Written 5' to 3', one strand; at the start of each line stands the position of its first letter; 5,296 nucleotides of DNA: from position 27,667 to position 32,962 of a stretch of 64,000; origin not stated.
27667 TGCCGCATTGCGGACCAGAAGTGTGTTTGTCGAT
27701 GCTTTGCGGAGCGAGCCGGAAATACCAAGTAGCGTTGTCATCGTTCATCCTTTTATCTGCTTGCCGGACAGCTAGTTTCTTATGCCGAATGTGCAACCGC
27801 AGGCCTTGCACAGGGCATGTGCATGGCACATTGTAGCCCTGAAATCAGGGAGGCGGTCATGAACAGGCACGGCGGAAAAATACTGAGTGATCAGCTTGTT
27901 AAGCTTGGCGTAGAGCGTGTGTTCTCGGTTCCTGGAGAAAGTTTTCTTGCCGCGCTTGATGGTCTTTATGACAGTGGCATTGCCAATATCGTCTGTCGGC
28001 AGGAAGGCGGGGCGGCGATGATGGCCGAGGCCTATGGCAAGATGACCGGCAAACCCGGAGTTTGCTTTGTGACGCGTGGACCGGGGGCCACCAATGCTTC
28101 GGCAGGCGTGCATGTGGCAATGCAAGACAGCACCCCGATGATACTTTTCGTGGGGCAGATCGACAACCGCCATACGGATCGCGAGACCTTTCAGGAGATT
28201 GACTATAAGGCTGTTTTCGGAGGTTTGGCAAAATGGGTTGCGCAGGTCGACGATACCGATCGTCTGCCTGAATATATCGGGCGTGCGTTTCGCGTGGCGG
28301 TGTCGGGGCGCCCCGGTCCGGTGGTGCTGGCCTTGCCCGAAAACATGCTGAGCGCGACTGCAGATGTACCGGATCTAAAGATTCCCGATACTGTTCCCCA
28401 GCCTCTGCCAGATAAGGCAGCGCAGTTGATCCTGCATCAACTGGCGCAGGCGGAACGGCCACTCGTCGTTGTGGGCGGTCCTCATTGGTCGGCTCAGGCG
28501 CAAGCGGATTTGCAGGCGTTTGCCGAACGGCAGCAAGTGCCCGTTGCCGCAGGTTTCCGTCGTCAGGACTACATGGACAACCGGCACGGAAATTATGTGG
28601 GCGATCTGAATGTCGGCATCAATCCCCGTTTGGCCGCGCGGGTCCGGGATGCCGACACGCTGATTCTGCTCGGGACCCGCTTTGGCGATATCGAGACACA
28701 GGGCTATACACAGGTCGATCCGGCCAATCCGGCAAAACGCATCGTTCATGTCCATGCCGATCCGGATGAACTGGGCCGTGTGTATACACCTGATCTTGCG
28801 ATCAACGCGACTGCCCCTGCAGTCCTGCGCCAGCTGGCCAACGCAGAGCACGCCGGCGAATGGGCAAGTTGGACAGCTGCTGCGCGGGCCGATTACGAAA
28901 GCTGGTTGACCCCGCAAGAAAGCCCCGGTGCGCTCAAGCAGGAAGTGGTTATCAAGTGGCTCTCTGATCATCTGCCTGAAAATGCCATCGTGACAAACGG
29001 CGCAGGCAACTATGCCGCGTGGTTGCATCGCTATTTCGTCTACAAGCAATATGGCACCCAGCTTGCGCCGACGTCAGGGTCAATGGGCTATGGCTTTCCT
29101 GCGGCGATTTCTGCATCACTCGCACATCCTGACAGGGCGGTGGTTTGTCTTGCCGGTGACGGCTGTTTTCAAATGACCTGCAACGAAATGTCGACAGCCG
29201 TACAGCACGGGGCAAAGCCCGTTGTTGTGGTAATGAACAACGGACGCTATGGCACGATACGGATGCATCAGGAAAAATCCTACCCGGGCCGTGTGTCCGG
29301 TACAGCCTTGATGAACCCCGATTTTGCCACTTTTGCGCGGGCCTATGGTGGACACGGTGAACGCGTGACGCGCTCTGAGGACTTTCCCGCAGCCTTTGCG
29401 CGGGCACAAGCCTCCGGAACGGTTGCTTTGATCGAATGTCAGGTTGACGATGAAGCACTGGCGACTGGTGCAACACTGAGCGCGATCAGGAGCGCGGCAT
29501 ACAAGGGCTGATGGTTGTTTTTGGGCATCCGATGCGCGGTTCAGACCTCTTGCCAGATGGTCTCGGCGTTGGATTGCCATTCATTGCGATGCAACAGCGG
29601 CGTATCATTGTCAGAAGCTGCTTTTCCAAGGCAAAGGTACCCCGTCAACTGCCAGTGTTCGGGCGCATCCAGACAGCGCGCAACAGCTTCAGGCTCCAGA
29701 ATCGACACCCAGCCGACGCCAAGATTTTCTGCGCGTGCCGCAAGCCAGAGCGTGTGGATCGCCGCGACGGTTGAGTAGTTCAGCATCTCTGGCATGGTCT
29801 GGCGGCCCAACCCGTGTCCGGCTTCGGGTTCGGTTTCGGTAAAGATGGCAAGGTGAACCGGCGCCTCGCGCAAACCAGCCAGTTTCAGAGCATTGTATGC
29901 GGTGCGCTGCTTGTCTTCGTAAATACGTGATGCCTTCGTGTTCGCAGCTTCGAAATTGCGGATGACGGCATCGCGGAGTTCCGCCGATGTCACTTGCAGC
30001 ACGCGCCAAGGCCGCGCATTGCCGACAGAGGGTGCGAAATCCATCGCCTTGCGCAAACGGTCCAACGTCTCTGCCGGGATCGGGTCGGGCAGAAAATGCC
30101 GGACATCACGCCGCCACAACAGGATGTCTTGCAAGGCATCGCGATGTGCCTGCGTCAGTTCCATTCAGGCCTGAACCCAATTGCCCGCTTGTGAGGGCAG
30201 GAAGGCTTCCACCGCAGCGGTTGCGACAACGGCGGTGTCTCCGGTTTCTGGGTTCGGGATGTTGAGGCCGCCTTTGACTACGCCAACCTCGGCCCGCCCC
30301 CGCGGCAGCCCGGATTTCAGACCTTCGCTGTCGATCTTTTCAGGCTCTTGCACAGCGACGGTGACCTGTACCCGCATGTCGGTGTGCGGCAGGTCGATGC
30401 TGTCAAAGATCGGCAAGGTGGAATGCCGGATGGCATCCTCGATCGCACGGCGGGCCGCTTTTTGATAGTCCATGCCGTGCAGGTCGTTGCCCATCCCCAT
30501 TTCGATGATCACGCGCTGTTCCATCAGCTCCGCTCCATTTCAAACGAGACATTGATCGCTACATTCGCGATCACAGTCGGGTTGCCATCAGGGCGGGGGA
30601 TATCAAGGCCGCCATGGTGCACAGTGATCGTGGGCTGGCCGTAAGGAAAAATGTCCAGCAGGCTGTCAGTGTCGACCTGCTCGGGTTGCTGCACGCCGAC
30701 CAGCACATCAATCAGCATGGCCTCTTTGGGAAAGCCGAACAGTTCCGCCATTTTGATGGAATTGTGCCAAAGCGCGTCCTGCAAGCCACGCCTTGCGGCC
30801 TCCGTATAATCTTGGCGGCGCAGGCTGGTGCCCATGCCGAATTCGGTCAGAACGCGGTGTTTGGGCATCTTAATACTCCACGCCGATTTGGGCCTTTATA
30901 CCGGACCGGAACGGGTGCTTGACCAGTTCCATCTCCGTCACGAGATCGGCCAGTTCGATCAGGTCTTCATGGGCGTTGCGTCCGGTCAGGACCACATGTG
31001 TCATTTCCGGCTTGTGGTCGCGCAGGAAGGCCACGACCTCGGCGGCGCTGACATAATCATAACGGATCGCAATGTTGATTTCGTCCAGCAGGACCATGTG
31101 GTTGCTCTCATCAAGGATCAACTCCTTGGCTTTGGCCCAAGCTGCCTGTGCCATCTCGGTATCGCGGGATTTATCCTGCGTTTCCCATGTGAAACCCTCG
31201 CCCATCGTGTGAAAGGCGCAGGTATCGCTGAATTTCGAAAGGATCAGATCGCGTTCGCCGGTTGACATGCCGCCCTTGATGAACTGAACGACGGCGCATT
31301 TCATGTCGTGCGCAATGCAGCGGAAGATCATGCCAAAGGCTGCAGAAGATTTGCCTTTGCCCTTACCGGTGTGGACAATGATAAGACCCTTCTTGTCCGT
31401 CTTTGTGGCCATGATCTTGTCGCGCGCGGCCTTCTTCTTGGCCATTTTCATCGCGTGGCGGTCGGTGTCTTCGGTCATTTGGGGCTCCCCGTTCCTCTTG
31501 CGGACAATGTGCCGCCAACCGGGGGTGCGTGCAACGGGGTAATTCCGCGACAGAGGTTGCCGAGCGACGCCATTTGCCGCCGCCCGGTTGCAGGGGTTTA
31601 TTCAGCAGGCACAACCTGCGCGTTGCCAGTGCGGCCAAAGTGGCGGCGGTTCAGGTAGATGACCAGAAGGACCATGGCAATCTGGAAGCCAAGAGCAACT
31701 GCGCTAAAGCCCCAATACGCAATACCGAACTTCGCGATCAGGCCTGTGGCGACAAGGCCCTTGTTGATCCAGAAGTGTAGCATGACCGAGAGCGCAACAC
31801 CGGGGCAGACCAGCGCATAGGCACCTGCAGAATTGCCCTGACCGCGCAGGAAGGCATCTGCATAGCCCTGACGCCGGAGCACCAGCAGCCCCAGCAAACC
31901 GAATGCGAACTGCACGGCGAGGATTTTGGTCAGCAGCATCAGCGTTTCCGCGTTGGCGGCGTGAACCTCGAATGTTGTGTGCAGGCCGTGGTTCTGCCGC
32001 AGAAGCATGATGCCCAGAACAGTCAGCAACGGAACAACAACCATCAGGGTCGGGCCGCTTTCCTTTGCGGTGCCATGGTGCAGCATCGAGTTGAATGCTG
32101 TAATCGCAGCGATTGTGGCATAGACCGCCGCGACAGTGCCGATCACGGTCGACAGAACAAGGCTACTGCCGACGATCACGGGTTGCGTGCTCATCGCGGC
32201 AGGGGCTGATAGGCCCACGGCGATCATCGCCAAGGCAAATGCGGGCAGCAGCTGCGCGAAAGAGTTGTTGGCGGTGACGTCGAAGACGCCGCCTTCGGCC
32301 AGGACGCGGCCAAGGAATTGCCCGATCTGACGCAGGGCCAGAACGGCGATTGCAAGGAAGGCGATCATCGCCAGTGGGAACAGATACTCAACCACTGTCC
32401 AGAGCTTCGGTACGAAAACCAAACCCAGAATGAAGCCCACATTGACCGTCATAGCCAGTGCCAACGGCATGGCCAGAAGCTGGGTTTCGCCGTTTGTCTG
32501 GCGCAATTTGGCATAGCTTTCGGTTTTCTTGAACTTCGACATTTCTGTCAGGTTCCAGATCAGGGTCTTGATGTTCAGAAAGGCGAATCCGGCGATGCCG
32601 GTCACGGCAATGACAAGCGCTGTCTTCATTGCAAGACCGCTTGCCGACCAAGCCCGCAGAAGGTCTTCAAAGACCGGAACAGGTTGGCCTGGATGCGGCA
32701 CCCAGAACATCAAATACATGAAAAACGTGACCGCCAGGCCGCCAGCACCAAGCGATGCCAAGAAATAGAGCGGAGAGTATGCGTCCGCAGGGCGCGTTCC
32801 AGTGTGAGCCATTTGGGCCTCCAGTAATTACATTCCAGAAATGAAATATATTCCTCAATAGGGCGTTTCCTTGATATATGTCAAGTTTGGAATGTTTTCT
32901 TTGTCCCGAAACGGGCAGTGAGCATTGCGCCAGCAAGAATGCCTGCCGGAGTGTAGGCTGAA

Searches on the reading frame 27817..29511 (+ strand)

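Call 79: search_protein_families(library=pfam, proteins=[window:27817-29511:+], max_evalue=0.001)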
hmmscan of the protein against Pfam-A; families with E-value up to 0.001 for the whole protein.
window:27817-29511:+ (564 aa): 3 families
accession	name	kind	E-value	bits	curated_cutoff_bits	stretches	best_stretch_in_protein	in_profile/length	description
PF02775.26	TPP_enzyme_C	-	1.4e-43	148.7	21.9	1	395-541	1-151/151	Thiamine pyrophosphate enzyme, C-terminal TPP binding domain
PF02776.23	TPP_enzyme_N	-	6.2e-37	126.4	26.8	1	18-132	2-118/119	Thiamine pyrophosphate enzyme, N-terminal TPP binding domain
PF00205.28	TPP_enzyme_M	-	1.9e-31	109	30.4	1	205-340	4-137/137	Thiamine pyrophosphate enzyme, central domain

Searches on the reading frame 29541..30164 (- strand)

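Call 79: search_protein_families(library=pfam, proteins=[window:29541-30164:-], max_evalue=0.001)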
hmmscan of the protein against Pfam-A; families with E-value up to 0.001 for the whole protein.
window:29541-30164:- (207 aa): 1 family
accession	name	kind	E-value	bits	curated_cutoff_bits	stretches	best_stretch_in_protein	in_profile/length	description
PF00881.29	Nitroreductase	-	1.9e-31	110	23.5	1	16-181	2-167/167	Nitroreductase family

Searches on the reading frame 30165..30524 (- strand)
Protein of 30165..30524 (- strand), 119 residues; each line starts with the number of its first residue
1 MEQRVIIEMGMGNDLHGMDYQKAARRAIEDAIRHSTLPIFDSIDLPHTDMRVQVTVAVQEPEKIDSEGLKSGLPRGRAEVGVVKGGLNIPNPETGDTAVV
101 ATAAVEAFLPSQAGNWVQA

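Call 79: search_protein_families(library=pfam, proteins=[window:30165-30524:-], max_evalue=0.001)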
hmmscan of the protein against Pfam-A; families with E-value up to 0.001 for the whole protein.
window:30165-30524:- (119 aa): 1 family
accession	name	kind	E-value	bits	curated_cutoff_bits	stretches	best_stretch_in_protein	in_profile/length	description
PF09585.15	Lin0512_fam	-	3.5e-33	114.5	23.4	1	4-106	1-113/114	Conserved hypothetical protein (Lin0512_fam)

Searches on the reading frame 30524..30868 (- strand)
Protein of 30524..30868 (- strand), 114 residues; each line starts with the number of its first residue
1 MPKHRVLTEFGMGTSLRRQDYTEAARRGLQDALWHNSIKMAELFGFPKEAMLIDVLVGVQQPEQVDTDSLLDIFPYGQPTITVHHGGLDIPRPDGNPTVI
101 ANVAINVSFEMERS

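Call 79: search_protein_families(library=pfam, proteins=[window:30524-30868:-], max_evalue=0.001)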
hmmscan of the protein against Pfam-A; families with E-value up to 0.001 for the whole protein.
window:30524-30868:- (114 aa): 1 family
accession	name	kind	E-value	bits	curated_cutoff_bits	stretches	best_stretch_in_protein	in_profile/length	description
PF09585.15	Lin0512_fam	-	1.2e-30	106.4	23.4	1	5-107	1-114/114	Conserved hypothetical protein (Lin0512_fam)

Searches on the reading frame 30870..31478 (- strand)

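Call 79: search_protein_families(library=pfam, proteins=[window:30870-31478:-], max_evalue=0.001)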
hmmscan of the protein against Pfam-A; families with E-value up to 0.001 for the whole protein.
window:30870-31478:- (202 aa): 2 families
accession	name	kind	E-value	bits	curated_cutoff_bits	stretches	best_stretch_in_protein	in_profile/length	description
PF02572.21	CobA_CobO_BtuR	-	1.4e-64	217.9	25.7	1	29-202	1-172/172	ATP:corrinoid adenosyltransferase BtuR/CobO/CobP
PF12557.13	Co_AT_N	-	2.6e-05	24.4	21.4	1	2-23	5-26/26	Cob(I)alamin adenosyltransferase N terminal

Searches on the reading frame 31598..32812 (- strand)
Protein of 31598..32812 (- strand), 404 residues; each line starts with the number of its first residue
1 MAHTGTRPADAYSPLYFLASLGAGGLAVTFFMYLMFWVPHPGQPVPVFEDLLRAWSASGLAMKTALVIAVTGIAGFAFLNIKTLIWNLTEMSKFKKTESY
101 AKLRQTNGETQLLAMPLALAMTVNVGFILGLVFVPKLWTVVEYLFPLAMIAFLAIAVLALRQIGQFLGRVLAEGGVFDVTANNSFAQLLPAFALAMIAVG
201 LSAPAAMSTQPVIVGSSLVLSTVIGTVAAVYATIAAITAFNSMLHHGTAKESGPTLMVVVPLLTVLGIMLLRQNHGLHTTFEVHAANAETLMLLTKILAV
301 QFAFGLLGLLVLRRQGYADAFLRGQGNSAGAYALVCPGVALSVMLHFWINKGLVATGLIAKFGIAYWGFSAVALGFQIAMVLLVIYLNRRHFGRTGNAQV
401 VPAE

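Call 79: search_protein_families(library=pfam, proteins=[window:31598-32812:-], max_evalue=0.001)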
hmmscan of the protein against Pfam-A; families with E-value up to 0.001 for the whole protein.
window:31598-32812:- (404 aa): 0 families

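Call 98: search_protein_families(library=ncbifam, proteins=[window:31598-32812:-], max_evalue=0.1)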
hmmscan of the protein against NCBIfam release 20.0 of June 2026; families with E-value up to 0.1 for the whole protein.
window:31598-32812:- (404 aa): 2 families
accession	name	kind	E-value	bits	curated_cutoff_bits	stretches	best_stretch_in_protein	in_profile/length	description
NF047644.1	TsoY_fam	subfamily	5.1e-154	512.7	150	1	12-390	1-378/378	TsoY family (seleno)protein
NF047643.1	seleno_TsoY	equivalog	1.4e-14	54.3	250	1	12-340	2-326/366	selenoprotein TsoY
